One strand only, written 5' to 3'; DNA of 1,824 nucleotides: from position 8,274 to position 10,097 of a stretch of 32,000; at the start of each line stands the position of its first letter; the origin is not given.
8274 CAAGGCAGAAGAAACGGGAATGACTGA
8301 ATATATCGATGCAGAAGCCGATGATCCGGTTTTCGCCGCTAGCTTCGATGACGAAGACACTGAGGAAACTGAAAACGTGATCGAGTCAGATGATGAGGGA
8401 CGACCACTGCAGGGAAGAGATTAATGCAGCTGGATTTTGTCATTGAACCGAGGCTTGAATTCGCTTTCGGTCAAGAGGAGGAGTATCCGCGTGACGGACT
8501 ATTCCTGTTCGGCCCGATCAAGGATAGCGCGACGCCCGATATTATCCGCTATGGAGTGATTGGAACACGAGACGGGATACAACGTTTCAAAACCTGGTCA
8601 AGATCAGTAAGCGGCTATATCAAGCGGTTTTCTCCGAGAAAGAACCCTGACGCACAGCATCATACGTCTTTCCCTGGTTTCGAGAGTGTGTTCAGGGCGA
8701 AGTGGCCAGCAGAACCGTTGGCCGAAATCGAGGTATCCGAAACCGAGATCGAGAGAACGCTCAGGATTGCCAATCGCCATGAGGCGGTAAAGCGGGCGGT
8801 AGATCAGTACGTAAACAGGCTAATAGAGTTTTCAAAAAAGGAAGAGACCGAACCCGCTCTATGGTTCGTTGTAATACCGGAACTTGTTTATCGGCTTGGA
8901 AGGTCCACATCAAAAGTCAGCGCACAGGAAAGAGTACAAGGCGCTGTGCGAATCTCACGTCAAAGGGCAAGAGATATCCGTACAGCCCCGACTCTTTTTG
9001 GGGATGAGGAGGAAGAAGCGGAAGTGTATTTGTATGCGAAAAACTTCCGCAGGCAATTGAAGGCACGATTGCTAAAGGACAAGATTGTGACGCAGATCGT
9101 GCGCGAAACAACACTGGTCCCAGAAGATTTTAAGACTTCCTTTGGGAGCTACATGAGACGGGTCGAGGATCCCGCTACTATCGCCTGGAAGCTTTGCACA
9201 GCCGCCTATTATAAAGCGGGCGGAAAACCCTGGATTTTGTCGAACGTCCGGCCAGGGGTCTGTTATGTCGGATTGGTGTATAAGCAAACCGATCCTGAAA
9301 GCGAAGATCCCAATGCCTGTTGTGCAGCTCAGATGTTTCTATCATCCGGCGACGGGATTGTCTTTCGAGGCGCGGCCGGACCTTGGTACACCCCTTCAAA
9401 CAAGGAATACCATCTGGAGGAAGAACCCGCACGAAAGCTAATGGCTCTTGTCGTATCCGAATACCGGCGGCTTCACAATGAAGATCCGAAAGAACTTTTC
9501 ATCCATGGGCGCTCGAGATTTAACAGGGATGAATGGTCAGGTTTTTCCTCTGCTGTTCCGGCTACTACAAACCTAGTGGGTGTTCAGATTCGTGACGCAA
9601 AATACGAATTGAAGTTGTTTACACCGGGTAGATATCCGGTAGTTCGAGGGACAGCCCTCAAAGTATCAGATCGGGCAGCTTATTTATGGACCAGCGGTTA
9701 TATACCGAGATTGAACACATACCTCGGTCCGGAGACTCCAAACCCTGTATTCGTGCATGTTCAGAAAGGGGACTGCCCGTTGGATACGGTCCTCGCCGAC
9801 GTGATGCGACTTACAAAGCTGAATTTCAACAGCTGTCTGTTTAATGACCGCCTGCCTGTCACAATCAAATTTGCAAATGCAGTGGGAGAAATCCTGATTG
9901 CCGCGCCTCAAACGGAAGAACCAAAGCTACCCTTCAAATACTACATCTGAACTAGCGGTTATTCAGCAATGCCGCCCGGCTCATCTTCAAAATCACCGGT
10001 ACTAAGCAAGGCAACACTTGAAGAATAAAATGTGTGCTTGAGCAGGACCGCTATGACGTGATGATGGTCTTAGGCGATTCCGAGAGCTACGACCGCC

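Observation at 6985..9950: SPARTA-type defence operon: TIR-APAZ plus a catalytically dead short Argonaute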

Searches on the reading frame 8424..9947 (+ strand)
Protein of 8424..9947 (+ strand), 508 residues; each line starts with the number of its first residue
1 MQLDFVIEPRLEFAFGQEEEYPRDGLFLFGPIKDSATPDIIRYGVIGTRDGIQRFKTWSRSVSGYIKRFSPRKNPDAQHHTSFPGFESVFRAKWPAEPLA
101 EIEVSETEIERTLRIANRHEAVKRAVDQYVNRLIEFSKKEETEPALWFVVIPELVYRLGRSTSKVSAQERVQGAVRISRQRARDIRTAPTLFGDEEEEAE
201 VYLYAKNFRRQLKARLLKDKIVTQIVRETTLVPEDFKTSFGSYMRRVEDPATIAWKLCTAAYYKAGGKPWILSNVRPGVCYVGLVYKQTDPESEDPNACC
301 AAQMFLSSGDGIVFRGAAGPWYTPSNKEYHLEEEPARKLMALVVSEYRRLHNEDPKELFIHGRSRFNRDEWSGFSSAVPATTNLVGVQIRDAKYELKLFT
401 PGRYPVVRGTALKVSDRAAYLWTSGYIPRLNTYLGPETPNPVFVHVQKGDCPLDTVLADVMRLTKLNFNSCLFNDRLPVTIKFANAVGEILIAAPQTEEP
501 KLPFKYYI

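Call 4: search_protein_families(library=pfam, proteins=[window:8424-9947:+], max_evalue=0.1)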
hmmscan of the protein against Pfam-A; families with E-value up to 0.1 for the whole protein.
window:8424-9947:+ (508 aa): 0 families

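Call 5: search_protein_families(library=padloc, proteins=[window:8424-9947:+], max_evalue=0.1)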
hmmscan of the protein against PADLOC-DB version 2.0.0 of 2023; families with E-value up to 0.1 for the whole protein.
window:8424-9947:+ (508 aa): 22 families
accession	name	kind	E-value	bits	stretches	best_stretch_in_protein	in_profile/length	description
PDLC02378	pAgo_I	-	4.8e-211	699.8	1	2-508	3-493/493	Class I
PDLC02436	pAgo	-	3.2e-121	403.4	1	8-507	12-459/460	-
PDLC02376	pAgo_I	-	1.4e-104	348.7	1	1-508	1-455/455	Class I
PDLC02377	pAgo_I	-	2.1e-52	176.4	2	207-508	161-457/457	Class I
PDLC02392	pAgo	-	5.8e-39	132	1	193-506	39-342/346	-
PDLC02420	Aga_SIR2-PNTD1-PNTD2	-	5.8e-33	112.2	2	248-507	738-1009/1010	Class I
PDLC02384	pAgo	-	3.4e-30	103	1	211-496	735-1018/1030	-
PDLC02428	PprPIWI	-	1.9e-18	64.6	1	206-487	399-645/666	-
PDLC02397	pAgo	-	3e-12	44.2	1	198-487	309-559/578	-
PDLC02388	pAgo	-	1.3e-10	38.2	1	210-489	445-697/716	-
PDLC02386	pAgo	-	3.2e-07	27.2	1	207-485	432-676/697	-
PDLC02389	pAgo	-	7.5e-07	25.9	1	264-489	507-716/733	-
PDLC02396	pAgo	-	4.2e-06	23.4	1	405-503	589-680/683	-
PDLC02382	pAgo_II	-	8.6e-06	22.5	1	409-485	688-759/782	Class II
PDLC02394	pAgo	-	1.1e-05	21.4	1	264-487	871-1094/1121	-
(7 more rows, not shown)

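Call 7: search_solved_structures(query=window:8424-9947:+, max_evalue=1, show_alignments=2)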
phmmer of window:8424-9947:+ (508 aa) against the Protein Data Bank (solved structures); distinct sequences matched with E-value up to 1: 14.
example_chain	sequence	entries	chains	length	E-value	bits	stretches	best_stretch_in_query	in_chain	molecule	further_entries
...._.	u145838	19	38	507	1.2e-136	459.9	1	2-508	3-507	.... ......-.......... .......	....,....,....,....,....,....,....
8j8h_A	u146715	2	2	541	1.6e-136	459.5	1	2-508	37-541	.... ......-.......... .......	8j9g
8qlo_B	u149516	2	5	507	5.4e-134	451.2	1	2-508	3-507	Short prokaryotic Argonaute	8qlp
8fex_B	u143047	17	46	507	3.5e-133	448.5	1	2-508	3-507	short pAgo | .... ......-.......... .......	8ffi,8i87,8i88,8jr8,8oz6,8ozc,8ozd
8j7s_A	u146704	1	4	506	1.4e-132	446.5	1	2-507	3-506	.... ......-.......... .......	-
9om4_B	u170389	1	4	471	3.1e-50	174.8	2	206-508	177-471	Prokaryotic argonaute MID-PIWI family protein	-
9jsb_A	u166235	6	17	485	1.5e-43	152.8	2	205-504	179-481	Ago | pAgo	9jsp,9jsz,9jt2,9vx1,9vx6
9qbp_B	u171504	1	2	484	7e-41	144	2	202-491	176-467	Protein argonaute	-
9qbl_B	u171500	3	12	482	1e-40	143.5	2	206-491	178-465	Protein argonaute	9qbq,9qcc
8in8_C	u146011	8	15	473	7.2e-20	74.7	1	251-499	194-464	Piwi domain protein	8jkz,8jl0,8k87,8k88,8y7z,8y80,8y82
6qzk_A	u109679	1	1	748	0.00083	21.7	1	263-496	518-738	Protein argonaute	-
9k7t_A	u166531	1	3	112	0.069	15.4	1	79-169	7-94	C4-Zn1-HEHE-1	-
8xhs_A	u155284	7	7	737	0.23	13.6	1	258-485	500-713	KmAgo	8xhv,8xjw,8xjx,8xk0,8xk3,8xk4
1yvu_A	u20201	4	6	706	0.33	13.1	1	262-493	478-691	hypothetical protein aq_1447 | Argonaute protein | Argonaute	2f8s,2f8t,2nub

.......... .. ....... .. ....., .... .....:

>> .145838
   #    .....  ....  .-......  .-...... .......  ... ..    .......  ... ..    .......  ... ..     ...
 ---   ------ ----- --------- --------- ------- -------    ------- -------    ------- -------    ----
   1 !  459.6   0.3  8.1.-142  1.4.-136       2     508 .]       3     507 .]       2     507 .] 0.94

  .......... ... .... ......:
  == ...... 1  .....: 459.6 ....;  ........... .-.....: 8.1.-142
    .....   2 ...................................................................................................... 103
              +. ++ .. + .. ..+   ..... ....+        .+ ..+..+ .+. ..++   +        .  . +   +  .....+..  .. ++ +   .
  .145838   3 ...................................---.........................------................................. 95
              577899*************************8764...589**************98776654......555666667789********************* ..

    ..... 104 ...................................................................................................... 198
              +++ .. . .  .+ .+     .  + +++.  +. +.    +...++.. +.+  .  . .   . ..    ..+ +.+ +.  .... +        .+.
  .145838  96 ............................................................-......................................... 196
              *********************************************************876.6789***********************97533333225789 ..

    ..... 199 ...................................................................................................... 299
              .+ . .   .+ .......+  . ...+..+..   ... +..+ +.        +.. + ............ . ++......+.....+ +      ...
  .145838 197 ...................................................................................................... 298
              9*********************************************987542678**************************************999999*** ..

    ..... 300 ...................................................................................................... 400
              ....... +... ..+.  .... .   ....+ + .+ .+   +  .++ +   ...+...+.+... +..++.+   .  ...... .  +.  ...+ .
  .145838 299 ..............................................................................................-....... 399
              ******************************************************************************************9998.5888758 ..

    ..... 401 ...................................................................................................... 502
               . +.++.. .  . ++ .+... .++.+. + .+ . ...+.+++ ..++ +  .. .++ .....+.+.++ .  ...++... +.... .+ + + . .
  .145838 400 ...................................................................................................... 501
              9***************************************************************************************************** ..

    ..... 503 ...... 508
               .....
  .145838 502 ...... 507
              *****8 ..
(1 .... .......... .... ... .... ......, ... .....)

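Call 27: find_homologous_proteins(query=window:8424-9947:+, max_evalue=0.00001)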
Query window:8424-9947:+ (508 aa): 3713 proteins with E <= 0.00001 among 8000 candidates; the best 120 are listed.
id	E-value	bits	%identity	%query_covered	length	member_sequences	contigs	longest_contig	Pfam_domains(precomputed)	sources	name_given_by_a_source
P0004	0.0e+0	1123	95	100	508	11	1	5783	-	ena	-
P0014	1.9e-294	995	83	100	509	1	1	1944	-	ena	-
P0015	4.2e-294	994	83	100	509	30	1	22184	-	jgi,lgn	jgi:hypothetical protein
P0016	1.5e-290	983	83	100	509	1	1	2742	-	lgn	-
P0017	3.9e-286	968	82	100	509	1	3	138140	-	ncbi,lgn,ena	-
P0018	2.1e-281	952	79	100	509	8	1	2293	-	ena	-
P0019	4.4e-277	938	78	100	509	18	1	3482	-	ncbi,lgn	-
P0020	7.7e-274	927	78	100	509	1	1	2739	-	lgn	-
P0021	2.0e-271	919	76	100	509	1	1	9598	-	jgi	jgi:hypothetical protein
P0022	1.8e-268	910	76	100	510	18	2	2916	-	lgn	-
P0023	1.5e-267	907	75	100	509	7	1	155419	-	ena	-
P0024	4.6e-264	895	74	100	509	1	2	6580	-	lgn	-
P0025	2.2e-253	860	70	100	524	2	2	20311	-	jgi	-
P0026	7.8e-224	762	66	100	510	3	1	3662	-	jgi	-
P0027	9.8e-220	749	64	100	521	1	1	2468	-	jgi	jgi:hypothetical protein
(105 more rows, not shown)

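Call 30: search_solved_structures(query=window:8424-9947:+, max_evalue=1e-100, show_alignments=4)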
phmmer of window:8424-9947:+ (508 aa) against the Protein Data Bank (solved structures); distinct sequences matched with E-value up to 1e-100: 5.
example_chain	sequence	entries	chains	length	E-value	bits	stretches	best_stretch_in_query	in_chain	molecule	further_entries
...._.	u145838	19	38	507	1.2e-136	459.9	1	2-508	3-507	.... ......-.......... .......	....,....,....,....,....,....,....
8j8h_A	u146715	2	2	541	1.6e-136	459.5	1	2-508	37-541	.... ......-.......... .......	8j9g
8qlo_B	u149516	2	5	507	5.4e-134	451.2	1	2-508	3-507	Short prokaryotic Argonaute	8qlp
8fex_B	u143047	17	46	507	3.5e-133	448.5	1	2-508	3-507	short pAgo | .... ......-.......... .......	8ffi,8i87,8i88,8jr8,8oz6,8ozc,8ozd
8j7s_A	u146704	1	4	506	1.4e-132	446.5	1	2-507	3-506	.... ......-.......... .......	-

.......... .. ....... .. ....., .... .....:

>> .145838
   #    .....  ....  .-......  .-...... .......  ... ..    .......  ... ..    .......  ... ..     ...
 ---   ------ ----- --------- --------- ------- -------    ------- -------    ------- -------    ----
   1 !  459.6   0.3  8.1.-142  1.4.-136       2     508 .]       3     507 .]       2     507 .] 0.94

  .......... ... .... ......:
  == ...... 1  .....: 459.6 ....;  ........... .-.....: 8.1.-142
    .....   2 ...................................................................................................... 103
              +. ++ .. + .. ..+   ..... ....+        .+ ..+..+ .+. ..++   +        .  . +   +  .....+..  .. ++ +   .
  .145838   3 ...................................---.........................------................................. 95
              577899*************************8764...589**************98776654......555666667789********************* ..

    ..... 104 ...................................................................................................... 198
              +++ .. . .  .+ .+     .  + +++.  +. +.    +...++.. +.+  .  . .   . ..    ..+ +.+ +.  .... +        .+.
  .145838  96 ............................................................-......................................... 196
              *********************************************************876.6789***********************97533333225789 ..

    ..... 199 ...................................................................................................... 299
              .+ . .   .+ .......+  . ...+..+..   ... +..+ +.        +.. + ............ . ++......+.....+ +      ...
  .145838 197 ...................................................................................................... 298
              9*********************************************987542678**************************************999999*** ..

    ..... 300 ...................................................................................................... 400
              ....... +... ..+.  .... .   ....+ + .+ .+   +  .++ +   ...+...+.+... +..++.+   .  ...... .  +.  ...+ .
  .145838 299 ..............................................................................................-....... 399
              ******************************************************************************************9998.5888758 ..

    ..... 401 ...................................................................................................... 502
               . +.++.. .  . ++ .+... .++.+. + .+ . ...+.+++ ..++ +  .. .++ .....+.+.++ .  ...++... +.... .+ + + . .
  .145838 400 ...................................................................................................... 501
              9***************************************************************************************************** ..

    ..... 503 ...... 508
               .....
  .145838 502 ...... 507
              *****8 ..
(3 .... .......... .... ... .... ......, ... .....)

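Call 32: search_protein_families(library=ncbifam, proteins=[window:8424-9947:+], max_evalue=0.01)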
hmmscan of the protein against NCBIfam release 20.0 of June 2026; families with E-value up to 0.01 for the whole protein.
window:8424-9947:+ (508 aa): 0 families

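Call 84: predict_structure(alignment_id=A2)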
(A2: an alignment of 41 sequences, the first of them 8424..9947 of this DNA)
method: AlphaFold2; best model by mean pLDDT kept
length: 508 residues; sequences in the alignment: 41
mean_pLDDT: 80.8   pTM: 0.82
mean pLDDT of the five models: 80.8, 78.7, 76.1, 75.1, 74.5
residues with pLDDT >= 90: 167; 70-90: 240; 50-70: 70; < 50: 31
segments of 3 or more residues with pLDDT < 50: 291-293, 306-317, 468-473
pLDDT, mean of each block of 10 residues (from residue 1): 89 88 87 84 96 96 91 79 92 93 95 91 94 88 89 86 83 86 76 77 84 83 90 90 86 89 87 83 69 50 46 49 55 80 79 88 86 92 92 65 70 94 81 65 92 94 66 60 69 62 56
secondary structure, 60 per line:
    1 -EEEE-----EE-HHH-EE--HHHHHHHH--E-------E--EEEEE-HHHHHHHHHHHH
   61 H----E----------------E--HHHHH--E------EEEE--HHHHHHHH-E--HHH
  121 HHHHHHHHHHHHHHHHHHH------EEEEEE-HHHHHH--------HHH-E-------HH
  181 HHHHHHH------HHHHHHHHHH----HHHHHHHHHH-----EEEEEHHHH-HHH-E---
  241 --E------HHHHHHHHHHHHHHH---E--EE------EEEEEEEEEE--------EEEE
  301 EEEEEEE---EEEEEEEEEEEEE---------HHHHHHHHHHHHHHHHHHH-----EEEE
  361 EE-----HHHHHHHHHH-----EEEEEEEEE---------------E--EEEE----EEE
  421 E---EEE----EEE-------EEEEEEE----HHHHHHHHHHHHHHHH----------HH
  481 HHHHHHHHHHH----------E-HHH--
elements in order: E2-5 H22-29 E43-47 H49-61 H86-90 E100-103 H106-113 H118-139 E146-151 H153-158 H179-187 H194-203 H208-217 E223-227 H228-231 H250-264 E279-288 E297-307 E311-323 H333-351 E357-362 H368-377 E383-391 E410-413 E418-421 E425-427 E432-434 E442-448 H453-468 H479-491

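Call 88: fold_search(model_id=the predicted structure, library=pdb)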
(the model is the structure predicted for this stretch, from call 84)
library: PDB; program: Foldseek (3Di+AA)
matches with E <= 10: 855; with E <= 0.001: 212
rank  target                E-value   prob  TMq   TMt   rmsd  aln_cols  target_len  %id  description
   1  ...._A                4.5e-53  1.00  0.89  0.89   3.4       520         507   41  Cryo-EM structure of free-state Crt-SPARTA (released 2023-10-18)
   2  8i87_B                4.0e-52  1.00  0.86  0.93   2.5       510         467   41  Cryo-EM structure of TIR-APAZ/Ago-gRNA-DNA complex (released 2023-07-19)
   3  8ffi_B                1.4e-51  1.00  0.86  0.93   2.7       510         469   41  Structure of tetramerized MapSPARTA upon guide RNA-mediated target DNA binding (released 2023-08-23)
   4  8i87_D                2.1e-51  1.00  0.86  0.93   2.4       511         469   40  Cryo-EM structure of TIR-APAZ/Ago-gRNA-DNA complex (released 2023-07-19)
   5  8oz6_B                1.0e-49  1.00  0.87  0.93   2.4       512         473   40  cryoEM structure of SPARTA complex ligand-free (released 2023-08-16)
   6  8u72_C                1.7e-49  1.00  0.83  0.92   2.9       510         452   41  Cryo-EM structure of the SPARTA oligomer with guide RNA and target DNA (released 2024-06-12)
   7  8u72_E                2.7e-49  1.00  0.82  0.92   3.0       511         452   40  Cryo-EM structure of the SPARTA oligomer with guide RNA and target DNA (released 2024-06-12)
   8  8qlp_B                7.5e-49  1.00  0.83  0.92   2.7       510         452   40  CryoEM structure of the RNA/DNA bound SPARTA (BabAgo/TIR-APAZ) tetrameric complex (released 2024-01-31)
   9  8u72_I                1.7e-48  1.00  0.83  0.92   2.9       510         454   41  Cryo-EM structure of the SPARTA oligomer with guide RNA and target DNA (released 2024-06-12)
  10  8i88_B                1.3e-47  1.00  0.82  0.90   4.0       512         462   39  Cryo-EM structure of TIR-APAZ/Ago-gRNA complex (released 2023-07-05)
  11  8u72_G                1.7e-47  1.00  0.82  0.92   3.0       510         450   40  Cryo-EM structure of the SPARTA oligomer with guide RNA and target DNA (released 2024-06-12)
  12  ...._G                4.0e-47  1.00  0.78  0.92   3.2       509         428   39  Cryo-EM structure of tetrameric SPARTA gRNA-ssDNA target complex in state 1 (released 2024-01-17)
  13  8j7s_A                6.3e-47  1.00  0.83  0.92   2.6       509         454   39  Structure of the SPARTA complex (released 2024-03-06)
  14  8z96_A                7.0e-47  1.00  0.84  0.89   3.8       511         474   39  Crystal structure of CrtAgo/TIR-APAZ in complex with guide DNA and 21-nt target DNA (released 2025-03-12)
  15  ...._O                1.2e-46  1.00  0.78  0.92   3.1       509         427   39  Cryo-EM structure of tetrameric SPARTA gRNA-ssDNA target complex in state 1 (released 2024-01-17)
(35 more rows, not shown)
